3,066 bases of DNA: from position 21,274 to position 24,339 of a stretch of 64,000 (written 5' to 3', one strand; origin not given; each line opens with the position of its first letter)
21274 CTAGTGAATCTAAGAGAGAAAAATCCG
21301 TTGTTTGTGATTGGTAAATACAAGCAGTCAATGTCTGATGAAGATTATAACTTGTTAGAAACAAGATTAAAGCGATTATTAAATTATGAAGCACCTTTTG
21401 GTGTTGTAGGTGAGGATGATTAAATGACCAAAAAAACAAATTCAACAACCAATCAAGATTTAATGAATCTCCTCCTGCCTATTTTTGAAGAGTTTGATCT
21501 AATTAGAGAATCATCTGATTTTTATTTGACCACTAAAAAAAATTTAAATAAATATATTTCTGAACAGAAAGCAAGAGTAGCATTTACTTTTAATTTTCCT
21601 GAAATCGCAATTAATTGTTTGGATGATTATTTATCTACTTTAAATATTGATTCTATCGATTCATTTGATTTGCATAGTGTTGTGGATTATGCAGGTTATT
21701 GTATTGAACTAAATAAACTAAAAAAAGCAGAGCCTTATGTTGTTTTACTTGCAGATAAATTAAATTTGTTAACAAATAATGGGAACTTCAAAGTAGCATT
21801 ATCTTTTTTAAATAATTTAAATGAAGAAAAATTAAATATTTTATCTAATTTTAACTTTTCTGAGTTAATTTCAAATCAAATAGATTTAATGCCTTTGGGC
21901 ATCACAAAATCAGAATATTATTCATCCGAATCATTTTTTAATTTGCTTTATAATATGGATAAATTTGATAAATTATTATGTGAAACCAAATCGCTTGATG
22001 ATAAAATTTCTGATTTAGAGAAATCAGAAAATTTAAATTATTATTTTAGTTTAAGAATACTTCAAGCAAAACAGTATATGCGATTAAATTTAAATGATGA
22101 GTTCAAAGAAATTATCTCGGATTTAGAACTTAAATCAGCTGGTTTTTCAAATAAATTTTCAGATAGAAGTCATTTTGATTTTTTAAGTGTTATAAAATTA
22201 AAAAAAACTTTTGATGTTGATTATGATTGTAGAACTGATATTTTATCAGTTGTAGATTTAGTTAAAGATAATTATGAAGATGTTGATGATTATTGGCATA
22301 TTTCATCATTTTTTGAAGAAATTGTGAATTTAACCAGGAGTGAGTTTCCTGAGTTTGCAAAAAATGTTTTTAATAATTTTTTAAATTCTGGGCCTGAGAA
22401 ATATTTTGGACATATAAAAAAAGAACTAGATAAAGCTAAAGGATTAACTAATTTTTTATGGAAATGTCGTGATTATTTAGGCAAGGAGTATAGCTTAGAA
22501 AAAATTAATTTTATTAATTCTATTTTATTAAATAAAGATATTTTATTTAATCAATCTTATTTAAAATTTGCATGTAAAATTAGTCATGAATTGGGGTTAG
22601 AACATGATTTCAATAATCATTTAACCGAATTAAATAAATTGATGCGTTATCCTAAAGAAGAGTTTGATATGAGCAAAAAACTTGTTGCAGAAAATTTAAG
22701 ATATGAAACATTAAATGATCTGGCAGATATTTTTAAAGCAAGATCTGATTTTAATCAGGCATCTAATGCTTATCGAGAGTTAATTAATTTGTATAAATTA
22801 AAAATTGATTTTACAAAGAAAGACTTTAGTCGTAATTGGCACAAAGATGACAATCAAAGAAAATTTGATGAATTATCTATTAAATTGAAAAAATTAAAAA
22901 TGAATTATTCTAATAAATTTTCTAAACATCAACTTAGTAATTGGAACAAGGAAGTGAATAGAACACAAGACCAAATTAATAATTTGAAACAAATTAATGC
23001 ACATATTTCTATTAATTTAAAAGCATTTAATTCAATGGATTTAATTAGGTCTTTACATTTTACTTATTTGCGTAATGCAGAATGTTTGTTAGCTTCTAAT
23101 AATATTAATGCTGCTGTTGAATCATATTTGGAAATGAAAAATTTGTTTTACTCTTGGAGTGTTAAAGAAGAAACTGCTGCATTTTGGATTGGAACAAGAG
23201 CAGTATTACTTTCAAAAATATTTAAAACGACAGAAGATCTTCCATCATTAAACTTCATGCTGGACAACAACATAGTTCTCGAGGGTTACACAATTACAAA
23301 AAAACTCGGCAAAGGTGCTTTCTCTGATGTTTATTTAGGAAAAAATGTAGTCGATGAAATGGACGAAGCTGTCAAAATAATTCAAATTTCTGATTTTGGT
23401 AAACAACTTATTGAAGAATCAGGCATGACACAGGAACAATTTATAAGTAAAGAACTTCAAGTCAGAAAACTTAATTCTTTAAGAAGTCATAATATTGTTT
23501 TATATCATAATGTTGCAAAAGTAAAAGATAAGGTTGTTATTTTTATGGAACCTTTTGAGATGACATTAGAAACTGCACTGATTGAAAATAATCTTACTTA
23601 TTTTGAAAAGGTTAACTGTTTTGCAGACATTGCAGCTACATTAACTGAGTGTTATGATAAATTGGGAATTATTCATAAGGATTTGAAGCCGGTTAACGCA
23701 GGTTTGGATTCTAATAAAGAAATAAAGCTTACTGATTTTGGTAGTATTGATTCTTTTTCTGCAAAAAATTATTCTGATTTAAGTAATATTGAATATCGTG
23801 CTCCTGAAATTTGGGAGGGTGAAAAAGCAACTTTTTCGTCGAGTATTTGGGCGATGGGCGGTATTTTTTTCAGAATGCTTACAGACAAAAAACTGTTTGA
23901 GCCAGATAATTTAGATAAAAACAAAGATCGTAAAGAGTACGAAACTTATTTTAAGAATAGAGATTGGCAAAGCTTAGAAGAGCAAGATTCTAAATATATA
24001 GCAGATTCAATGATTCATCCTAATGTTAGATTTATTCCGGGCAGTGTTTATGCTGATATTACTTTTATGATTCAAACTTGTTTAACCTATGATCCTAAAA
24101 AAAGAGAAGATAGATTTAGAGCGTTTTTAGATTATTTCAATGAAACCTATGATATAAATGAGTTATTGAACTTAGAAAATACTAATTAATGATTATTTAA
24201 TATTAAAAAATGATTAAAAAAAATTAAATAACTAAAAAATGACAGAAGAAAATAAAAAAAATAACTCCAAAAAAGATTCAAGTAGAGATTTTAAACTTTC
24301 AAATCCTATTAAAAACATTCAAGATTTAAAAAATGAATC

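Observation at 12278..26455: Operon-like array of five large eukaryotic-type protein kinases with repeat domains, arranged as active/degenerate paralog pairs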

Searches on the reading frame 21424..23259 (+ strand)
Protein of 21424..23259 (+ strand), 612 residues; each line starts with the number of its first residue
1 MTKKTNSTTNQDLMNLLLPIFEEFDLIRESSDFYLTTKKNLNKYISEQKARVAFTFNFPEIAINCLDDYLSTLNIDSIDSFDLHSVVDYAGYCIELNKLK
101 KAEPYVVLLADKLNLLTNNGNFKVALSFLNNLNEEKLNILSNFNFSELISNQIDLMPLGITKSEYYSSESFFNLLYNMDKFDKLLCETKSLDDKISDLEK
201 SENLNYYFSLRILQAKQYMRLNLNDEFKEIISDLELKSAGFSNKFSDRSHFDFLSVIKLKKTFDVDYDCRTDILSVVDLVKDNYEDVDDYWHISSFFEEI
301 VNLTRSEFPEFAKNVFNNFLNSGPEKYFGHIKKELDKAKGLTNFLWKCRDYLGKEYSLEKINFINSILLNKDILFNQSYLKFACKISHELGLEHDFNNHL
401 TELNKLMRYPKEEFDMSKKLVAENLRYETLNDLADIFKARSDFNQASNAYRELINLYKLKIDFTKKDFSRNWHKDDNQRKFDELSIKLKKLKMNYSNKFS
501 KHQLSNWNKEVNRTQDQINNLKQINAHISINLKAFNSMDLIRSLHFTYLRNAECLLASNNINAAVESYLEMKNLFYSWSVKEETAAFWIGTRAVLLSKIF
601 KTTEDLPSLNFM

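Call 27: search_solved_structures(query=window:21424-23259:+, max_evalue=10)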
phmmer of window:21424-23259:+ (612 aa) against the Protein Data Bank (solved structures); distinct sequences matched with E-value up to 10: 0.

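Call 66: predict_structure(protein=window:21424-23259:+)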
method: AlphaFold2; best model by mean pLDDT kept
length: 612 residues; sequences in the alignment: 1
mean_pLDDT: 42.5   pTM: 0.26
mean pLDDT of the five models: 42.5, 37.9, 34.0, 33.8, 31.3
residues with pLDDT >= 90: 0; 70-90: 0; 50-70: 166; < 50: 446
segments of 3 or more residues with pLDDT < 50: 1-42, 54-57, 74-78, 151-191, 202-206, 219-223, 239-475, 520-565, 572-612
pLDDT, mean of each block of 10 residues (from residue 1): 31 46 38 34 51 49 58 50 58 57 64 59 52 55 55 38 38 40 40 52 50 51 53 52 36 38 32 29 31 37 37 43 38 36 42 38 42 34 39 35 28 27 26 27 34 38 32 44 62 57 55 52 38 32 44 40 49 45 37 40 30 24
secondary structure, 60 per line:
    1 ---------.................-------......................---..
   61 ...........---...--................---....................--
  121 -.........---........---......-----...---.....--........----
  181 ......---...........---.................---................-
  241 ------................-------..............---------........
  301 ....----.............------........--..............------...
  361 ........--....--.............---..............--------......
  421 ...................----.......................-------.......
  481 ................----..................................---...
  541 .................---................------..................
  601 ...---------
elements in order: H10-26 H34-55 H59-71 H80-95 H99-118 H122-130 H134-141 H145-150 H162-166 H169-176 H181-186 H190-200 H204-220 H224-239 H247-262 H270-283 H293-304 H309-321 H328-335 H338-351 H358-368 H371-374 H377-389 H393-406 H415-439 H444-466 H474-496 H501-534 H538-557 H561-576 H583-603

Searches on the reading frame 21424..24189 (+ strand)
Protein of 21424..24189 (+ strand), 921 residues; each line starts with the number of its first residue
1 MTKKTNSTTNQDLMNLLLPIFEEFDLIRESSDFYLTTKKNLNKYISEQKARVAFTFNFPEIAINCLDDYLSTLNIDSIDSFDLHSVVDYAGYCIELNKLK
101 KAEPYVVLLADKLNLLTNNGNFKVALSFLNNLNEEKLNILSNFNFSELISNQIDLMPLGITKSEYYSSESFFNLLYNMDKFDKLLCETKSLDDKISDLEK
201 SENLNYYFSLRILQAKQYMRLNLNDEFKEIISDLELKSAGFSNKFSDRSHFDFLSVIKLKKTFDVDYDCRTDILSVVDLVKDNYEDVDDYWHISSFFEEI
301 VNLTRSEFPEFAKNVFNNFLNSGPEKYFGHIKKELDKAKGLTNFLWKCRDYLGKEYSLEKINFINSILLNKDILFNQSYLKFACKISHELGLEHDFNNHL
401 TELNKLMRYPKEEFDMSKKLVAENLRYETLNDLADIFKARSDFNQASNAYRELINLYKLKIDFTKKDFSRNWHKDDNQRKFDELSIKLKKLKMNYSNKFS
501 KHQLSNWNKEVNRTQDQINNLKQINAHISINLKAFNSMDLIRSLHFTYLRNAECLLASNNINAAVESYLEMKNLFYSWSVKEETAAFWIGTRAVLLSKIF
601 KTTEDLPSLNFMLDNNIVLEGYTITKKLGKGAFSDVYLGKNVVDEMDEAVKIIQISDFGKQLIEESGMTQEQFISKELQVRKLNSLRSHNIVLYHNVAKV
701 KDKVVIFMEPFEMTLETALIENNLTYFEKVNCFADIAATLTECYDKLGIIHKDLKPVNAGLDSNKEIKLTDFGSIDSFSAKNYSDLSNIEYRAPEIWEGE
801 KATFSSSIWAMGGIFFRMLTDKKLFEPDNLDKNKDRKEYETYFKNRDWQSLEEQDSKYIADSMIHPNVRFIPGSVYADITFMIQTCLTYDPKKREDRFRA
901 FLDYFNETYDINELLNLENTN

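Call 4: search_protein_families(library=pfam, proteins=[window:21424-24189:+], max_evalue=0.1)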
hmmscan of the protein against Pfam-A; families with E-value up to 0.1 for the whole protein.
window:21424-24189:+ (921 aa): 2 families
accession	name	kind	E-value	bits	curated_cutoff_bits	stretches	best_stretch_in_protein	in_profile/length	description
PF00069.31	Pkinase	-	1.3e-33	117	31.7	1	622-894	1-251/263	Protein kinase domain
PF07714.23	PK_Tyr_Ser-Thr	-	3.1e-16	59.9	23.1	1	623-894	2-248/258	Protein tyrosine and serine/threonine kinase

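Call 23: search_protein_families(library=padloc, proteins=[window:21424-24189:+], max_evalue=0.01)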
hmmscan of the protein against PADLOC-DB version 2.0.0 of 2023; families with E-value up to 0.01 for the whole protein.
window:21424-24189:+ (921 aa): 21 families
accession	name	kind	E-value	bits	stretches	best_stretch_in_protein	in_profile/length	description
PDLC04138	mad6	-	2.5e-37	127.1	1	614-905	45-310/659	mads_6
PDLC04042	PD-T4-6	-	6.8e-26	89.6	1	613-832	2-219/292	-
PDLC04048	PD-T4-6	-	7.6e-26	89.3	1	617-828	7-215/354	-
PDLC04047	PD-T4-6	-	4.1e-25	86.5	1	617-828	7-215/327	-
PDLC04053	PD-T4-6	-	1.7e-19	68.5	1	615-834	4-220/311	-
PDLC04060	PD-T4-6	-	1.8e-19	68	1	616-826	4-210/486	-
PDLC04057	PD-T4-6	-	3e-19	67.4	1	617-826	5-211/443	-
PDLC04054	PD-T4-6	-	7.8e-17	59.7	1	617-823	7-211/347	-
PDLC04039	PD-T4-6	-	1.6e-11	41.9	1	620-829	14-219/458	-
PDLC04055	PD-T4-6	-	1.9e-11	41.4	1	615-857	65-304/496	-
PDLC04043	PD-T4-6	-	4.6e-11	40.4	1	622-829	17-221/452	-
PDLC04061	PD-T4-6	-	1.2e-09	36.3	1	620-828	16-226/510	-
PDLC04052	PD-T4-6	-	5.3e-09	33.8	1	617-828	6-219/496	-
PDLC04041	PD-T4-6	-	6.5e-09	33.5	1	620-826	28-235/443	-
PDLC04050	PD-T4-6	-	4.7e-08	30.4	1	619-832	62-273/480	-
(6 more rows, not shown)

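Call 65: search_protein_families(library=ncbifam, proteins=[window:21424-24189:+], max_evalue=0.01)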
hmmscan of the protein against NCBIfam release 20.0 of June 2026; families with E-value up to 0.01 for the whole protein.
window:21424-24189:+ (921 aa): 4 families
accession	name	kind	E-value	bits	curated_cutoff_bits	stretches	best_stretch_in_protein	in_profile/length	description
NF033483.0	PknB_PASTA_kin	equivalog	2.6e-21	76.3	450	1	620-828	7-211/563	Stk1 family PASTA domain-containing Ser/Thr kinase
NF047741.1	antiphage_MADS6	equivalog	3.1e-18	65.6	460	2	669-832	237-411/612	methylation-associated defense system protein kinase MAD6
NF052427.1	StpK7MSMEG_1200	equivalog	1.6e-09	36.8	900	1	621-832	8-216/601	serine/threonine protein kinase StpK7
NF033442.0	BREX_PglW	equivalog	3.2e-06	25.1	990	1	618-772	510-657/1391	BREX system serine/threonine kinase PglW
